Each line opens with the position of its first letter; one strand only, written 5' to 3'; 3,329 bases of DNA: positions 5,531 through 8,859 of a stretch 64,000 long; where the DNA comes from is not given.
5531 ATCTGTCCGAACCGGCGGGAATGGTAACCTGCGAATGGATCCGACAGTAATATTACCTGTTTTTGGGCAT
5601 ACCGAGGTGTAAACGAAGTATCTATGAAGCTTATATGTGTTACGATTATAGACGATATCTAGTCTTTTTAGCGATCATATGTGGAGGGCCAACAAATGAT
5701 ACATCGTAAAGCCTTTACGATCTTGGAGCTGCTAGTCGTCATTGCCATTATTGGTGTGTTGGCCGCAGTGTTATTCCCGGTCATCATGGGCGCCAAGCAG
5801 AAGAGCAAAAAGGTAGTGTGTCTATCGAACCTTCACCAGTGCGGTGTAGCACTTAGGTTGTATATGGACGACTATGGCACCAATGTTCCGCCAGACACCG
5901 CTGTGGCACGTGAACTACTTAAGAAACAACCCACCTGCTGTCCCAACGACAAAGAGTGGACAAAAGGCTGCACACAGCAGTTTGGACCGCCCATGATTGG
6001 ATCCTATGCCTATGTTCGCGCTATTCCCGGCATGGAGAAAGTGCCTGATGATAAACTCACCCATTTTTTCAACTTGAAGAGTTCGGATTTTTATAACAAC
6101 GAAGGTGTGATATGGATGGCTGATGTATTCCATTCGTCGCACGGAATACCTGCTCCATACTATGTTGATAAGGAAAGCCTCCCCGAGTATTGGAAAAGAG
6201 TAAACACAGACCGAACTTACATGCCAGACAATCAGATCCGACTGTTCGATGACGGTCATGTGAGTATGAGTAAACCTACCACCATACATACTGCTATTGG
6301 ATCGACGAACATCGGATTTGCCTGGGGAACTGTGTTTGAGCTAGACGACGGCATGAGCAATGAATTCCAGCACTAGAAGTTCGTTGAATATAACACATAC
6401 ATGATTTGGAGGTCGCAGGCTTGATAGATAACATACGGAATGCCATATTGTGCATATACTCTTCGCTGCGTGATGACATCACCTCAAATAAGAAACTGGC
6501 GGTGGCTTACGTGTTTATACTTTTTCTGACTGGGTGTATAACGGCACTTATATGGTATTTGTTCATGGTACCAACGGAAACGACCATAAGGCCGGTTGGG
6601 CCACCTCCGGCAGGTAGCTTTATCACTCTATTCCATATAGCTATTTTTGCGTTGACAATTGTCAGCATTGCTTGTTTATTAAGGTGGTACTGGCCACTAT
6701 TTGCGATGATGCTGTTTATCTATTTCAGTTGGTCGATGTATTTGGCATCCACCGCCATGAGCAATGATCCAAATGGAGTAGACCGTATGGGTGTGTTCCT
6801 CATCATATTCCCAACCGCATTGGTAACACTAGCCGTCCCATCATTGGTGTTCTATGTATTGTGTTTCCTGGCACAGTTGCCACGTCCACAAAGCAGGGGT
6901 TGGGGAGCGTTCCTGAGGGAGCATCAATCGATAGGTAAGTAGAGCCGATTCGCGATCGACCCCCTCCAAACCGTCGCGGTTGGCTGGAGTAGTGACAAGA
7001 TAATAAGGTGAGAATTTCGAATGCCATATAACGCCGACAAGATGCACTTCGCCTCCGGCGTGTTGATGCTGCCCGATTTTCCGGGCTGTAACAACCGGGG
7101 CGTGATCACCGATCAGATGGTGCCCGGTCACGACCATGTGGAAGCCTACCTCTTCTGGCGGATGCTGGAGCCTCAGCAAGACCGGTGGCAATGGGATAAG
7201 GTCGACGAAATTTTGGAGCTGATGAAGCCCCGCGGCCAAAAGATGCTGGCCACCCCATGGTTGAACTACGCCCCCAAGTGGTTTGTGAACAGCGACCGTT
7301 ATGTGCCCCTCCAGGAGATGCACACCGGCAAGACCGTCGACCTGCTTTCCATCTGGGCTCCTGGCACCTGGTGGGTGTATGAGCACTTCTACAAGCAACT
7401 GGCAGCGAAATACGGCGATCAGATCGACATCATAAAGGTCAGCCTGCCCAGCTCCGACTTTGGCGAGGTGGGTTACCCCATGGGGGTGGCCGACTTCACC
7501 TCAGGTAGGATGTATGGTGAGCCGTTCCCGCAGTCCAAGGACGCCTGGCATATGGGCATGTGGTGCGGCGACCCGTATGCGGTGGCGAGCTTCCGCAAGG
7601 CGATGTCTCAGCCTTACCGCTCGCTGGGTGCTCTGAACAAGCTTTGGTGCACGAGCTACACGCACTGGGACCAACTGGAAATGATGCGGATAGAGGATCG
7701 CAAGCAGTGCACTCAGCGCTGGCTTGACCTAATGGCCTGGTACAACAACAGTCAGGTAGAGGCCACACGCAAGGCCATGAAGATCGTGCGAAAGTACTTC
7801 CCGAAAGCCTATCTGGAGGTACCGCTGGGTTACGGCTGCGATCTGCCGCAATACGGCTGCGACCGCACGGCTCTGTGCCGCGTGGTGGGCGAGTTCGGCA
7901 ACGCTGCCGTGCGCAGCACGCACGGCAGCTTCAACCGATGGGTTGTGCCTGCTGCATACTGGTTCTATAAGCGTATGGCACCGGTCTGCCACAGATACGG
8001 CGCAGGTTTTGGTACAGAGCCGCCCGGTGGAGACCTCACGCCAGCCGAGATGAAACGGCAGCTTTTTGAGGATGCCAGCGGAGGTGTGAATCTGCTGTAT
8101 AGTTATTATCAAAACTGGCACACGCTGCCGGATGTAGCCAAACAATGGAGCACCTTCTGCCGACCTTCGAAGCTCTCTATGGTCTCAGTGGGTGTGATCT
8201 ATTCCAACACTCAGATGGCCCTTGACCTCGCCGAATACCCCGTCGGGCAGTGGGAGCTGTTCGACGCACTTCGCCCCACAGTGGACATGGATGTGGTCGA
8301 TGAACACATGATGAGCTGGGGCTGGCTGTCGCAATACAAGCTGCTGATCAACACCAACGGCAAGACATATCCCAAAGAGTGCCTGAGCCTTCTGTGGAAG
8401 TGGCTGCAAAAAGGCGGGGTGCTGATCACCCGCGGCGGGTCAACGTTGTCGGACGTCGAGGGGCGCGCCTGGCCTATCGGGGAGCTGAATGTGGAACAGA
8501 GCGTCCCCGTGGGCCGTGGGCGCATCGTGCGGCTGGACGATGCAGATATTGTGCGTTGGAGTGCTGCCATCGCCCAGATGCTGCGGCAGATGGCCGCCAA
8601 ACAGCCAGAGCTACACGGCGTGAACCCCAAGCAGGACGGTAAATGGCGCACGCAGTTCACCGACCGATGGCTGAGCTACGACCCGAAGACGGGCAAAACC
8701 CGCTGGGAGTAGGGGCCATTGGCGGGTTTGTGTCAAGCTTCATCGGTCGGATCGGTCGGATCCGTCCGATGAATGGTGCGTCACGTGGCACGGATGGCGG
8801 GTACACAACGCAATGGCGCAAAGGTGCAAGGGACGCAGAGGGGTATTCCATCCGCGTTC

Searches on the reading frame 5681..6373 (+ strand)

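Call 34: search_protein_families(library=pfam, proteins=[window:5681-6373:+], max_evalue=0.001)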
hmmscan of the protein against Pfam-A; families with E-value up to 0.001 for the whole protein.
window:5681-6373:+ (231 aa): 1 family
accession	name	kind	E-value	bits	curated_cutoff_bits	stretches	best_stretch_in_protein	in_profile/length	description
PF07963.17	N_methyl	-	5.4e-06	26.2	21.2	1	8-32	3-27/27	Prokaryotic N-terminal methylation motif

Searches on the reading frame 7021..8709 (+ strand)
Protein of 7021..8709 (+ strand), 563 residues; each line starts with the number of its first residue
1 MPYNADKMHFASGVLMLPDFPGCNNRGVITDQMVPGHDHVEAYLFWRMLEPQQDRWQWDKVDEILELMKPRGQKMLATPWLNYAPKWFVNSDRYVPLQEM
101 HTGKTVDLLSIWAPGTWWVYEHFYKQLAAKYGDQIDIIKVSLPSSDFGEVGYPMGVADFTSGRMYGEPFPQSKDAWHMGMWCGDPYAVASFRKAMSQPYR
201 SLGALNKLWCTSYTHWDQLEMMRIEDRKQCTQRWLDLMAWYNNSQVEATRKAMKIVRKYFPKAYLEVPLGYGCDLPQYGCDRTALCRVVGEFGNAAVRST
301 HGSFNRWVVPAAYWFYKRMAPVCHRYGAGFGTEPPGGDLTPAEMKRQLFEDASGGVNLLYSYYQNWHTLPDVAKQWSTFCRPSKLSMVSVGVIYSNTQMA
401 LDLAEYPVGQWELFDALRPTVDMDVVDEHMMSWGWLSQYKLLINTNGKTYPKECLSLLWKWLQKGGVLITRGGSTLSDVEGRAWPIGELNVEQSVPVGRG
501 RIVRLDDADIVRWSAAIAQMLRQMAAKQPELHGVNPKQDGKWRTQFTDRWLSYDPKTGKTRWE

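Call 34: search_protein_families(library=pfam, proteins=[window:7021-8709:+], max_evalue=0.001)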
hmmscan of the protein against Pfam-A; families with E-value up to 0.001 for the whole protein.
window:7021-8709:+ (563 aa): 1 family
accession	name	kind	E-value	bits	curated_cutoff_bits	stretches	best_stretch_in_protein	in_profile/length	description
PF02449.21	Glyco_hydro_42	-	1.9e-07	31.2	21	1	43-90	31-78/376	Beta-galactosidase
